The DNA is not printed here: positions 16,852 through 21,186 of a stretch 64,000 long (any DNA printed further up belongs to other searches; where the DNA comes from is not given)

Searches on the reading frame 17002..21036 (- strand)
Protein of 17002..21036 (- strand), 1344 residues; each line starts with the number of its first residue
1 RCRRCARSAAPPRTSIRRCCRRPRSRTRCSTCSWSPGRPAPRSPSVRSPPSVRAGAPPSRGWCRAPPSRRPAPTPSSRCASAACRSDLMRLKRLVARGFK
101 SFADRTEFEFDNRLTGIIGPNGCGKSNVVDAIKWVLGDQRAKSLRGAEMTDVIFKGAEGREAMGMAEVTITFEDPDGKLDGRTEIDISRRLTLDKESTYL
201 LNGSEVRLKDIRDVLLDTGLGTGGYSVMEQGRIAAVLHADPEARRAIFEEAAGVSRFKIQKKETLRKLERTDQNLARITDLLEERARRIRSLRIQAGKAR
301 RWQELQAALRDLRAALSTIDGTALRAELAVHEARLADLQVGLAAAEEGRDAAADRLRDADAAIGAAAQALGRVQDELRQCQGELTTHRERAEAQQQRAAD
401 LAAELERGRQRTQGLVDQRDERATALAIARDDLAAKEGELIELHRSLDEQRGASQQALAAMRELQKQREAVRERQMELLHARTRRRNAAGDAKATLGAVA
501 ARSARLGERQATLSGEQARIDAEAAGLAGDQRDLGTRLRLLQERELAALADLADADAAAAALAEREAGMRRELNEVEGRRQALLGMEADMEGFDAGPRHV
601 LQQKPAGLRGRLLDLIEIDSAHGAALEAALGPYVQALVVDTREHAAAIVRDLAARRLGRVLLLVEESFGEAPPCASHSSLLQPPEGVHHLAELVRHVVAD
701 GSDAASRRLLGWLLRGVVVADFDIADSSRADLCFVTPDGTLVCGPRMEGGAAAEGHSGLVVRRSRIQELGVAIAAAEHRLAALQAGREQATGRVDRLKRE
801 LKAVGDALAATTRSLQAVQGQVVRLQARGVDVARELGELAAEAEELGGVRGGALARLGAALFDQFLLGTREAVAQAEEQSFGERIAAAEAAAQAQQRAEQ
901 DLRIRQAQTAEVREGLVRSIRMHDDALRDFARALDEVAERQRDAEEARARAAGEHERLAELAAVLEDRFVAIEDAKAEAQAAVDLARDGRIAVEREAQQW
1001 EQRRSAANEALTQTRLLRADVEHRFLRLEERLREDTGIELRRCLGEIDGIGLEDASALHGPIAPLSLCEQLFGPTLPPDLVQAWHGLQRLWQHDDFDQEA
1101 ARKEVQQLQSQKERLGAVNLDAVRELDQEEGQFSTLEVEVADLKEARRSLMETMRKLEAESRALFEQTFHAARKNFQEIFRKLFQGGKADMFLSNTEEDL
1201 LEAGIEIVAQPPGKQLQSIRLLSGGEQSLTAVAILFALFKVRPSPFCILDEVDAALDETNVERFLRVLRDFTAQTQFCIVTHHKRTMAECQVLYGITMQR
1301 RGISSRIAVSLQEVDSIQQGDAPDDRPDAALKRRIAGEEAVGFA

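Call 51: search_protein_families(library=pfam, proteins=[window:17002-21036:-], max_evalue=0.0001)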
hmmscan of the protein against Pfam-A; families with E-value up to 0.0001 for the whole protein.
window:17002-21036:- (1344 aa): 6 families
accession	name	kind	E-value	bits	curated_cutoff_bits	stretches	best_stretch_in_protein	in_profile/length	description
PF02463.25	SMC_N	-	5e-67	226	40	1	91-1304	2-219/220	RecF/RecN/SMC N terminal domain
PF13476.12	AAA_23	-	1.9e-17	65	27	1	94-289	2-177/201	AAA domain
PF06470.18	SMC_hinge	-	4.2e-13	50.2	22.5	1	607-721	3-108/116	SMC proteins Flexible Hinge Domain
PF13304.12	AAA_21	-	6.1e-13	49.9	27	1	114-171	1-63/304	AAA domain, putative AbiEii toxin, Type IV TA system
PF13175.12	AAA_15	-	2.5e-09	37.7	32.1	1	89-278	1-114/374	AAA ATPase domain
PF13555.12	AAA_29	-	6.3e-05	23.1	27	0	101-136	11-46/61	P-loop containing region of AAA domain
